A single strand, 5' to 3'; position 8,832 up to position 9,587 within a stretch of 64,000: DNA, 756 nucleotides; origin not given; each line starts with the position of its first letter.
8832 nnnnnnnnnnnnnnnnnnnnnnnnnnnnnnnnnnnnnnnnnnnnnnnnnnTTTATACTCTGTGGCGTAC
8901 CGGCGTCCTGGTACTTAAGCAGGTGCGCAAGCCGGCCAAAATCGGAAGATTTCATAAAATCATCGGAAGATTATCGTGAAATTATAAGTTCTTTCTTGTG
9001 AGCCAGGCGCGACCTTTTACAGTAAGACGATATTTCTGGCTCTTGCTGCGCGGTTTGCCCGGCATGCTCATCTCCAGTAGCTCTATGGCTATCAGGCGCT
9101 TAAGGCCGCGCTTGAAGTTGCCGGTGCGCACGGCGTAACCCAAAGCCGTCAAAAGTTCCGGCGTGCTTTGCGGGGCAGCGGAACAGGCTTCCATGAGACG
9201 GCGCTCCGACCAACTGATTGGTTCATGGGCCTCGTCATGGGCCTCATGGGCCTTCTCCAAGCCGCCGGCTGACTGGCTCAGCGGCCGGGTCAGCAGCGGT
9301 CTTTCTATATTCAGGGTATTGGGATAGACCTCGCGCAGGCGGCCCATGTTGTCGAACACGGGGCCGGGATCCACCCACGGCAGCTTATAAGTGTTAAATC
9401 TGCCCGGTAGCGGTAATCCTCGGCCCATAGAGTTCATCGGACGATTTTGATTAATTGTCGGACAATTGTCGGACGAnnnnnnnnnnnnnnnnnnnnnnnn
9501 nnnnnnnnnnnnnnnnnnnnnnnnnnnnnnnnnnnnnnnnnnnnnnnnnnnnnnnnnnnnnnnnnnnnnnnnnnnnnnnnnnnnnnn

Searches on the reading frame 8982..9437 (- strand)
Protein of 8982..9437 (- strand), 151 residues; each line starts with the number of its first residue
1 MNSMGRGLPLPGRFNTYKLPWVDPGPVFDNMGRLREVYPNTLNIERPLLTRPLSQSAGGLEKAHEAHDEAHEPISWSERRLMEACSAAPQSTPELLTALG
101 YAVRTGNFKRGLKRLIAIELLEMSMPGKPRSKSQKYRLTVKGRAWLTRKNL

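Call 11: search_protein_families(library=pfam, proteins=[window:8982-9437:-])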
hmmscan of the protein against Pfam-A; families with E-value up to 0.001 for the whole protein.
window:8982-9437:- (151 aa): 1 family
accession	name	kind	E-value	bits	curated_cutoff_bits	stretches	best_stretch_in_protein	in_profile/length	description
PF21247.3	Fic-like_C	-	1e-08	35.4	27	1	79-139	4-64/64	Filamentation induced by cAMP protein Fic-like, C-terminal domain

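Call 90: search_protein_families(library=padloc, proteins=[window:8982-9437:-], max_evalue=0.00001)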
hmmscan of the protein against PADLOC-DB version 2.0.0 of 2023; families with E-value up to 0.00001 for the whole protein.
window:8982-9437:- (151 aa): 0 families
